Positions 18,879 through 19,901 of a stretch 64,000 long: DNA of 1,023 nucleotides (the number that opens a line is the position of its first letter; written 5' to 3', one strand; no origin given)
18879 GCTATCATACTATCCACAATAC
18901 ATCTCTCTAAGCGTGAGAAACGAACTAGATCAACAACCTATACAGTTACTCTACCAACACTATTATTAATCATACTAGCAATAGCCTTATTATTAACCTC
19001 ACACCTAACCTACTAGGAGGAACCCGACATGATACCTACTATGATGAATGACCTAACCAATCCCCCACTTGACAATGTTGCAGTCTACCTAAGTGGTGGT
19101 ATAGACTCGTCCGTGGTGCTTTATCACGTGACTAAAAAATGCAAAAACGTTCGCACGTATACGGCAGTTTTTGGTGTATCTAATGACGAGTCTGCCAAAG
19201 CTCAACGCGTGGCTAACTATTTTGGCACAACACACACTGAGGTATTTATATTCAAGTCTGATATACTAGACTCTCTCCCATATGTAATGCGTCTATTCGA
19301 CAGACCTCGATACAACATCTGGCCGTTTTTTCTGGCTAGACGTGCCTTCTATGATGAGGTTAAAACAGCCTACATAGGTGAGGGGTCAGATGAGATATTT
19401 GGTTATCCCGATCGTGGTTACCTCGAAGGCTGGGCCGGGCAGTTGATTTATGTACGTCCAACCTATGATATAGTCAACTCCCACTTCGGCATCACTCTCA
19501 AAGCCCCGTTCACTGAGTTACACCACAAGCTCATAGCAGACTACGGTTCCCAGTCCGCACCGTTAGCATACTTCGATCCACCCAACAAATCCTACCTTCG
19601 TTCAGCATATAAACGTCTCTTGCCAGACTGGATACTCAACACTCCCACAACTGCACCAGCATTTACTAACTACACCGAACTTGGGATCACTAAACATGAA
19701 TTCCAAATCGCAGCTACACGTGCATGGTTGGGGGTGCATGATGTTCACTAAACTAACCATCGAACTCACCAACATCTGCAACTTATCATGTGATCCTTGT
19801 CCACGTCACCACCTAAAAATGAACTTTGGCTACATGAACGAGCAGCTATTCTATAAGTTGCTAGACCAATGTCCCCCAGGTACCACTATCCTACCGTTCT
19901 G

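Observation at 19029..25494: Phage-borne biosynthetic-looking cluster with two radical SAM enzymes, an AsnB-like amidotransferase, an RmlD-like reductase, a methyltransferase and glycosyltransferases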

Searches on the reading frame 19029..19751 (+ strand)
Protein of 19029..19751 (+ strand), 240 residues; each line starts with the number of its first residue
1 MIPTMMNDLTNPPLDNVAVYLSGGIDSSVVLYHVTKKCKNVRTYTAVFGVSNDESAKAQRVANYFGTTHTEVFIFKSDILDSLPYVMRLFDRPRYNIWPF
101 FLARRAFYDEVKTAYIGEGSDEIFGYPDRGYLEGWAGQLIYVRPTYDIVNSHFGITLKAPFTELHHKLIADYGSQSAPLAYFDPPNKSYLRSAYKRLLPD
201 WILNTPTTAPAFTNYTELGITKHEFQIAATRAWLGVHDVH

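Call 3: search_protein_families(library=pfam, proteins=[window:19029-19751:+], max_evalue=0.01)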
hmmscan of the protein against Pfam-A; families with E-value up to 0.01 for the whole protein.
window:19029-19751:+ (240 aa): 4 families
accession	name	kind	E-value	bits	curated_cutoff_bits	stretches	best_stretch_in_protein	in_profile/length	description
PF00733.27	Asn_synthase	-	1.6e-26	94.3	21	1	17-129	20-137/354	Asparagine synthase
PF06508.19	QueC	-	6.4e-05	23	22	1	19-72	4-58/210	Queuosine biosynthesis protein QueC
PF03054.22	tRNA_Me_trans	-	0.00088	19.4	20.6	1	16-48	2-34/202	tRNA methyl transferase HUP domain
PF24167.1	DUF7411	-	0.0023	18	28.7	1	17-82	3-65/194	Family of unknown function (DUF7411)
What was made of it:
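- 19029..19751 (+): P1: short (240 aa) AsnB-type ATP-pyrophosphatase (PP-loop SGGIDS, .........) with no glutaminase domain. Predicted to adenylate a carboxylate and form an amide. Pfam Asn_synthase E 1.6e-26, partial (call 3).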

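Call 4: search_protein_families(library=ncbifam, proteins=[window:19029-19751:+], max_evalue=0.01)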
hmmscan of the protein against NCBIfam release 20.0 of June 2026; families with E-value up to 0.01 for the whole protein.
window:19029-19751:+ (240 aa): 14 families
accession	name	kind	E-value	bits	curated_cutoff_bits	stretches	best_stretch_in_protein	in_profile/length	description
TIGR01536.1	asn_synth_AEB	equivalog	1e-21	77.6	267.1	1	16-126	254-371/517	asparagine synthase (glutamine-hydrolyzing)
NF006949.0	PRK09431.1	equivalog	1.1e-11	44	499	1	17-126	230-358/554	asparagine synthase B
TIGR03104.1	trio_amidotrans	equivalog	9.2e-11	40.7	570.1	1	16-125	262-378/589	N-acetylglutaminylglutamine amidotransferase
TIGR03108.1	eps_aminotran_1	hypoth_equivalog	5e-10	38.7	816.9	1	18-125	262-372/628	XrtA/PEP-CTERM system amidotransferase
TIGR00268.2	TIGR00268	equivalog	9.1e-05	21.9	150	1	14-72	13-74/259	ATP-dependent sacrificial sulfur transferase LarE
TIGR00032.1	argG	equivalog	0.00031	20.1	268.2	1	17-77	2-62/394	argininosuccinate synthase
TIGR00364.1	TIGR00364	equivalog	0.00041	20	150.3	1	19-72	3-57/201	7-cyano-7-deazaguanine synthase QueC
TIGR00420.1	trmU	equivalog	0.00097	18.1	236.95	1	16-46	2-32/351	tRNA 2-thiouridine(34) synthase MnmA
NF011155.0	PRK14561.1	equivalog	0.0012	18.6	207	1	16-94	2-77/195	hypothetical protein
NF010587.0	PRK13980.1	equivalog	0.0043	16.3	255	1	14-74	31-94/267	NAD+ synthase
NF003779.0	PRK05370.1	equivalog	0.0045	15.9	657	1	12-70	9-68/448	argininosuccinate synthase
TIGR02432.1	lysidine_TilS_N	equivalog_domain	0.0048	16.9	93.6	1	18-79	3-68/189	tRNA lysidine(34) synthetase TilS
NF001138.1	PRK00143.1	equivalog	0.006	15.6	284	1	17-47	2-32/345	tRNA 2-thiouridine(34) synthase MnmA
NF038212.1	argG_rel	exception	0.0083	15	425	0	15-68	15-68/381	argininosuccinate synthase-related protein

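Call 7: search_protein_families(library=phrogs, proteins=[window:19029-19751:+], max_evalue=0.001)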
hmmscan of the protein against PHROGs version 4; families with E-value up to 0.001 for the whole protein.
window:19029-19751:+ (240 aa): 3 families
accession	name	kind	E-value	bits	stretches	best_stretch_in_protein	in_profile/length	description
phrog_16728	-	unknown function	3.2e-23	83.4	1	16-125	257-371/579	-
phrog_1550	-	moron, auxiliary metabolic gene and host takeover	3e-05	24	1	16-70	147-202/418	QueC-like queuosine biosynthesis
phrog_26038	-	unknown function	0.0006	20.5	0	5-124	29-157/291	-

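Call 10: find_related_loci(query=window:19029-19751:+, collection=viral_contigs, flank=10000)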
Query window:19029-19751:+ (240 aa) in viral_contigs; peptide patterns used: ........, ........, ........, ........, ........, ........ (x = any residue, [..] = any of these).
3 stretches matched a pattern; 2 encode a relative of the query (tblastn E <= 1e-3); 2 distinct loci.
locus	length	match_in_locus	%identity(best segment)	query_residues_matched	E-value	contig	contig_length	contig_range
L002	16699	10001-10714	34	16-238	2e-42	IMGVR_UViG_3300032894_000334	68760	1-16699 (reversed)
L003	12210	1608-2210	38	16-223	4e-38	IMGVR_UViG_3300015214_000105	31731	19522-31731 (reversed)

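Call 17: find_homologous_proteins(query=L002:11451-12581:+, max_evalue=0.001)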
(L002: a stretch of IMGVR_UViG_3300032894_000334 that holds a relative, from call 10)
Query L002:11451-12581:+ (376 aa): 25 proteins with E <= 0.001 among 2716 candidates.
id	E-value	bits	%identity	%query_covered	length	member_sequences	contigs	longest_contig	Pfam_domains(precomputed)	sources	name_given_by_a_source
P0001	3.6e-255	864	99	100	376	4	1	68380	-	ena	-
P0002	3.4e-211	719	81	99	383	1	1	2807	-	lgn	-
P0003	1.2e-191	655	74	99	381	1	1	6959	-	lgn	-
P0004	4.2e-145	501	60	98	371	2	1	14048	-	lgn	-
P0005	8.4e-137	474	58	99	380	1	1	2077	-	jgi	jgi:hypothetical protein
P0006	3.7e-113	396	53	97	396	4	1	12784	-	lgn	-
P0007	3.8e-97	344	49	99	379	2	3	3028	-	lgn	-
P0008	4.6e-79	284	43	97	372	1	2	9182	-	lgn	-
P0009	2.6e-67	245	56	54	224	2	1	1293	-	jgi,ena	-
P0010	2.6e-63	232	38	99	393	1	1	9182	-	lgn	-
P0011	5.4e-61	225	53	57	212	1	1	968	-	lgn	-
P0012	2.9e-59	219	37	99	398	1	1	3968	-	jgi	jgi:glycosyltransferase involved in cell wall biosynthesis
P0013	5.8e-54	201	37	99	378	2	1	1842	-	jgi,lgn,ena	-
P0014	7.7e-53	198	38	95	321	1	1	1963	-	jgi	-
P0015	2.4e-52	196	36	99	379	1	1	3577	-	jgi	jgi:hypothetical protein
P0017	2.1e-37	147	50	40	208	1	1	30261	-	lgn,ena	-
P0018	9.1e-37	145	29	98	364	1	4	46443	-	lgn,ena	-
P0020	5.2e-31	126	29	99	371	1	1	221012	-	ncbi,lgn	-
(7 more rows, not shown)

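Call 18: find_encoding_contigs(protein=P0020, flank=10000, max_places=3)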
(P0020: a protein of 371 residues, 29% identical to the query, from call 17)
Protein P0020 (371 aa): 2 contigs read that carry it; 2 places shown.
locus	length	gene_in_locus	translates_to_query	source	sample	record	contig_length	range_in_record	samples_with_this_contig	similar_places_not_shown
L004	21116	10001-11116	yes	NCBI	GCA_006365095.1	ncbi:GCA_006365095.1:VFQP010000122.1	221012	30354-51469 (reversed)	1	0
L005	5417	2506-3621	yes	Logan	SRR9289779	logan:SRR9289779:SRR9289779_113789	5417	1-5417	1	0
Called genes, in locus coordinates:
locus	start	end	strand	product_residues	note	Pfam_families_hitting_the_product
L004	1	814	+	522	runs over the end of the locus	PF01408:GFO_IDH_MocA, PF22725:GFO_IDH_MocA_C3, PF02894:GFO_IDH_MocA_C (weak), PF25084:LbH_EIF2B (weak), PF00132:Hexapep, PF14602:Hexapep_2 (faint), PF25087:GMPPB_C (weak)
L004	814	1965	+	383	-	PF00155:Aminotran_1_2, PF01041:DegT_DnrJ_EryC1, PF01212:Beta_elim_lyase (weak), PF00282:Pyridoxal_deC (weak)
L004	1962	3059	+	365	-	PF13439:Glyco_transf_4 (weak), PF00534:Glycos_transf_1, PF13692:Glyco_trans_1_4, PF13524:Glyco_trans_1_2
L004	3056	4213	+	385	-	PF13439:Glyco_transf_4, PF13579:Glyco_trans_4_4, PF08323:Glyco_transf_5 (weak), PF00534:Glycos_transf_1 (weak), PF13692:Glyco_trans_1_4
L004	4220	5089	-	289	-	PF13847:Methyltransf_31 (faint), PF08241:Methyltransf_11, PF13649:Methyltransf_25 (weak), PF01209:Ubie_methyltran (weak)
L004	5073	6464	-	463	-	PF00005:ABC_tran, PF13304:AAA_21 (faint), PF14524:Wzt_C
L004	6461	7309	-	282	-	PF01061:ABC2_membrane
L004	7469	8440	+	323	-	PF01073:3Beta_HSD, PF01370:Epimerase, PF02719:Polysacc_synt_2, PF04321:RmlD_sub_bind, PF07993:NAD_binding_4, PF13460:NAD_binding_10 (weak), PF16363:GDP_Man_Dehyd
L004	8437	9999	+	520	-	PF00534:Glycos_transf_1 (weak), PF13692:Glyco_trans_1_4 (weak)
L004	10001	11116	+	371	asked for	-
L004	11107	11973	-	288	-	PF01370:Epimerase, PF04321:RmlD_sub_bind, PF13460:NAD_binding_10 (weak), PF16363:GDP_Man_Dehyd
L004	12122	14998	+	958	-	PF13681:PilX (faint), PF19092:DUF5780 (faint)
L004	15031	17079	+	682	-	PF00795:CN_hydrolase, PF02540:NAD_synthase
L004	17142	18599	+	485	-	PF21337:Peptidase_M17_N_1, PF00883:Peptidase_M17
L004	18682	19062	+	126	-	PF12802:MarR_2, PF01047:MarR, PF13463:HTH_27 (weak), PF01022:HTH_5 (weak)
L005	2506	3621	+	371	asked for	-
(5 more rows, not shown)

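Call 19: find_encoding_contigs(protein=P0018, flank=10000, max_places=3)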
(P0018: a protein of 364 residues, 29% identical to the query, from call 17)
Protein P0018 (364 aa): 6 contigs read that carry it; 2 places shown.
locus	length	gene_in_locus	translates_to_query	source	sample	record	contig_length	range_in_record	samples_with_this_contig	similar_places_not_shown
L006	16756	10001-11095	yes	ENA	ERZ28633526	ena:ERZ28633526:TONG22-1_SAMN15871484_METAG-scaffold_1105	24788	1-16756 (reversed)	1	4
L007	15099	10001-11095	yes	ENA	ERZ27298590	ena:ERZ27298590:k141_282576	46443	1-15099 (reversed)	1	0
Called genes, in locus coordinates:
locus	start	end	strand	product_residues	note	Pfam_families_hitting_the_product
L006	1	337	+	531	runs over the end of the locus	PF04055:Radical_SAM, PF13186:SPASM (weak)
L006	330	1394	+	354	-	PF13480:Acetyltransf_6, PF02388:FemAB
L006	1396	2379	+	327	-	PF01041:DegT_DnrJ_EryC1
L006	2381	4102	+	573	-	PF02543:Carbam_trans_N, PF16861:Carbam_trans_C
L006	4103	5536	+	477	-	PF00534:Glycos_transf_1 (weak), PF13692:Glyco_trans_1_4 (weak), PF13524:Glyco_trans_1_2 (faint)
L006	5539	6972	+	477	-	PF00534:Glycos_transf_1 (weak)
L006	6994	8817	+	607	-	PF13522:GATase_6, PF13537:GATase_7, PF00733:Asn_synthase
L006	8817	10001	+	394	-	-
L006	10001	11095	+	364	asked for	-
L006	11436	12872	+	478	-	PF01637:ATPase_2, PF13191:AAA_16, PF13173:AAA_14 (weak), PF13401:AAA_22 (weak), PF12840:HTH_20 (weak)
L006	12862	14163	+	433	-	PF01120:Alpha_L_fucos, PF14871:GHL6 (weak)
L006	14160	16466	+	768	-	PF00270:DEAD (faint), PF13307:Helicase_C_2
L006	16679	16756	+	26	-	?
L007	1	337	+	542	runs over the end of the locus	PF04055:Radical_SAM, PF13186:SPASM (weak)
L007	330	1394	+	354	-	PF13480:Acetyltransf_6, PF02388:FemAB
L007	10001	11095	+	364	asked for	-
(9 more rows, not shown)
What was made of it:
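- Distant cellular GT homologues lie in polysaccharide loci with Wzm/Wzt, DegT, epimerases and AsnB (calls 18, 19).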

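Call 20: find_encoding_contigs(protein=P0017, flank=10000, max_places=2)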
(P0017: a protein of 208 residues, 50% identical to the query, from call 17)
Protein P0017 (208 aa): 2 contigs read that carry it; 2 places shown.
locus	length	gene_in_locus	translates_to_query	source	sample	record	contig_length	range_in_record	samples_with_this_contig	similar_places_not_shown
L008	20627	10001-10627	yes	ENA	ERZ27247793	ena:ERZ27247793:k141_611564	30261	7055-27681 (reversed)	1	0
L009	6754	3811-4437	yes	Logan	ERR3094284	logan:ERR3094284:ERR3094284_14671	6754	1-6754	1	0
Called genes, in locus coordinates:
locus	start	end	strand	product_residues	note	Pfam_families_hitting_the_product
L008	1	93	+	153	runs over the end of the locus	-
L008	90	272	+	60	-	-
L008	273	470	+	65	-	-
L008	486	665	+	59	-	-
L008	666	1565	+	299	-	PF12705:PDDEXK_1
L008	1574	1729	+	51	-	-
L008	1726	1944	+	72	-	-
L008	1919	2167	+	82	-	-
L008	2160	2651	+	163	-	PF00226:DnaJ (weak)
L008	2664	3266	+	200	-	PF13768:VWA_3 (faint)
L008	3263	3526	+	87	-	-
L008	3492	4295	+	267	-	PF13479:AAA_24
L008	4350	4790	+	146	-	PF05037:DUF669 (weak)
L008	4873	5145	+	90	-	-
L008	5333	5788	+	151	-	-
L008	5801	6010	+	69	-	PF24729:Acb2_Tad1_hairpin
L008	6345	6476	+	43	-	-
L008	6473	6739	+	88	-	PF12961:DUF3850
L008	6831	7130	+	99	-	-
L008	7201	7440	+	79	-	PF18066:Phage_ABA_S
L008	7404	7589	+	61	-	-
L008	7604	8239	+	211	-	PF25185:Tad3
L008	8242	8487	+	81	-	-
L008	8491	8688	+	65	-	-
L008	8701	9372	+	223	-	PF08003:Methyltransf_9 (faint), PF13489:Methyltransf_23, PF13847:Methyltransf_31 (weak), PF08241:Methyltransf_11, PF08242:Methyltransf_12, PF13649:Methyltransf_25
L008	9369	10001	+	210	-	-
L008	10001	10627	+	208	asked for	-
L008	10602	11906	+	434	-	PF02195:ParB_N, PF01555:N6_N4_Mtase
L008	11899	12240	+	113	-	-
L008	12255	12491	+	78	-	-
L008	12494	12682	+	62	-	-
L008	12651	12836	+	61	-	-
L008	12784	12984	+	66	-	-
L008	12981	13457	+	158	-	-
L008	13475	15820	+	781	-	PF03167:UDG, PF01612:DNA_pol_A_exo1, PF00476:DNA_pol_A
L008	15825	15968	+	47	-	-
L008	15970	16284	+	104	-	-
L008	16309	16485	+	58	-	-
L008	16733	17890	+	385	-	-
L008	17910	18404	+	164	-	-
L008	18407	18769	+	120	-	PF12637:TSCPD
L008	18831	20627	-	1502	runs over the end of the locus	-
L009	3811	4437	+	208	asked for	-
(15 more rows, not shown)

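Call 21: find_encoding_contigs(protein=P0004, flank=10000, max_places=2)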
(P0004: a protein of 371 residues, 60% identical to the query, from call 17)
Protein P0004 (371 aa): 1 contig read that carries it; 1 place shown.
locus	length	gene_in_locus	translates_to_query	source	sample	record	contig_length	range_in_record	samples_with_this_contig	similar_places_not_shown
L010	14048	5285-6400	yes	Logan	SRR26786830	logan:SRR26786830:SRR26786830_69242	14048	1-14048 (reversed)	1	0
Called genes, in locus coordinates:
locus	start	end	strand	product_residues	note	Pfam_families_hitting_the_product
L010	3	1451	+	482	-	?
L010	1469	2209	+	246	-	PF00733:Asn_synthase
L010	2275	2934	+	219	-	PF13186:SPASM (faint)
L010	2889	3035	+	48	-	-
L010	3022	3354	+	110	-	-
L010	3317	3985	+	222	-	PF13489:Methyltransf_23 (weak), PF08241:Methyltransf_11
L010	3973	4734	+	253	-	PF13489:Methyltransf_23, PF05401:NodS (faint), PF13649:Methyltransf_25, PF13847:Methyltransf_31, PF08241:Methyltransf_11, PF08242:Methyltransf_12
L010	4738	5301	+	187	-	PF22537:WbmS-like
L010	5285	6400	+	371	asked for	-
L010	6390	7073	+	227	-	PF00132:Hexapep (weak), PF25084:LbH_EIF2B (weak), PF25087:GMPPB_C (faint), PF00132:Hexapep (weak), PF14602:Hexapep_2 (faint), PF00132:Hexapep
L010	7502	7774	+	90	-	-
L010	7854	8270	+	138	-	PF00383:dCMP_cyt_deam_1, PF14437:MafB19-deam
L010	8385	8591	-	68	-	PF12844:HTH_19, PF13560:HTH_31, PF01381:HTH_3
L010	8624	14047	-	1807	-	?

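Call 22: find_encoding_contigs(protein=P0006, flank=10000, max_places=2)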
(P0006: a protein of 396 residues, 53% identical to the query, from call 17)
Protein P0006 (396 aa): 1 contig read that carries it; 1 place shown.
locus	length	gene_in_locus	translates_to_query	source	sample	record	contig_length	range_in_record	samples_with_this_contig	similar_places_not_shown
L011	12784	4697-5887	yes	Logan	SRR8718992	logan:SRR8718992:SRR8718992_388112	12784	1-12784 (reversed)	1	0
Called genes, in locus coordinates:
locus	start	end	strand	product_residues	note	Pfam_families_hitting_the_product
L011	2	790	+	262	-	?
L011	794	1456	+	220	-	-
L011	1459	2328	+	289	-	PF07505:DUF5131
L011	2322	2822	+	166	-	-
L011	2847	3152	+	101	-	-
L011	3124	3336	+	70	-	-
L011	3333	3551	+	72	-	-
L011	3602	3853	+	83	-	-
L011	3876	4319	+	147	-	-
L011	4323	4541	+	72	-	-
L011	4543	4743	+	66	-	-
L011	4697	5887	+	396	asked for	-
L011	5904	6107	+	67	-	PF02416:TatA_B_E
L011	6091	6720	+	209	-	-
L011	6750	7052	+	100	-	-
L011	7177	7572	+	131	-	PF07799:DUF1643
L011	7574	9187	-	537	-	PF04932:Wzy_C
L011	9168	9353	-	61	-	-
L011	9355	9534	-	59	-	-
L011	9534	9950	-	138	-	-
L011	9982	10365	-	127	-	-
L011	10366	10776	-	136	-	-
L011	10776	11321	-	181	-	-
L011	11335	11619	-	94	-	-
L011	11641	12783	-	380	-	?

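Call 25: find_related_loci(query=A1, collection=viral_contigs, flank=10000)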
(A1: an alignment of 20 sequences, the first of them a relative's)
Query A1 (376 aa) in viral_contigs; peptide patterns used: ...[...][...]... (x = any residue, [..] = any of these).
7 stretches matched a pattern; 1 encode a relative of the query (tblastn E <= 1e-3); 1 distinct loci.
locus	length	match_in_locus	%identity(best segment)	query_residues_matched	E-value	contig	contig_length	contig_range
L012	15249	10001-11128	99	1-376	0e+0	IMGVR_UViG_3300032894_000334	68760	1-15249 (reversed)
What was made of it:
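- Tried and rejected: IMG/VR scan with the GT alignment: recovered only the known contig, because the pattern was too narrow (call 25).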

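Call 27: search_solved_structures(query=window:19029-19751:+, max_evalue=0.01, show_alignments=1)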
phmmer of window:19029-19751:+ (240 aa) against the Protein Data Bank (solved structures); distinct sequences matched with E-value up to 0.01: 8.
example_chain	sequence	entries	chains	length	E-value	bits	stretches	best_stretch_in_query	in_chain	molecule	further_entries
1q15_A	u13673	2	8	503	9.2e-07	31.7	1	8-126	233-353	CarA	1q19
1ct9_A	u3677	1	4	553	8e-05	25.3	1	19-125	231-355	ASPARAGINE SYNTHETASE B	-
5byo_A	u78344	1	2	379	0.0002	24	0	47-90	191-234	dTor_12x31L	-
8sue_A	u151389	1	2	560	0.0013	21.4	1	17-124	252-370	Asparagine synthetase [glutamine-hydrolyzing]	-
6gq3_A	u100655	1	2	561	0.0013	21.4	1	17-124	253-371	Asparagine synthetase [glutamine-hydrolyzing]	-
9b6c_A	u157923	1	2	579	0.0013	21.4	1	17-124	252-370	Asparagine synthetase [glutamine-hydrolyzing]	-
1jgt_A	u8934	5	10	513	0.0015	21.1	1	13-108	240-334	BETA-LACTAM SYNTHETASE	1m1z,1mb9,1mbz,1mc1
4yxz_A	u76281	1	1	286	0.0015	21.1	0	47-90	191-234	dTor_9x31L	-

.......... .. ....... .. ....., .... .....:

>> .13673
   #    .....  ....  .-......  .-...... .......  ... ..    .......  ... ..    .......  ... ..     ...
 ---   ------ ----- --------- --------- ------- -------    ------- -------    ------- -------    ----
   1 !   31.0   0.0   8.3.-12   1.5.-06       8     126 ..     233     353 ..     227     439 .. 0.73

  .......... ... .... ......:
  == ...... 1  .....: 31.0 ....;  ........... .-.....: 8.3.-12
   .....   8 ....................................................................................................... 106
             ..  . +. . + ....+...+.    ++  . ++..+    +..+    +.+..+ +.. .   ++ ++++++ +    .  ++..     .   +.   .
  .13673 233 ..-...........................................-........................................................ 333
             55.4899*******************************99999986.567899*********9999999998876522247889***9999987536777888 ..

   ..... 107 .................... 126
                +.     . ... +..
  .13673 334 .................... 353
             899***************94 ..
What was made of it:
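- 19029..19751 (+): Best PDB sequence hits are CarA, AsnB and beta-lactam synthetase (call 27).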
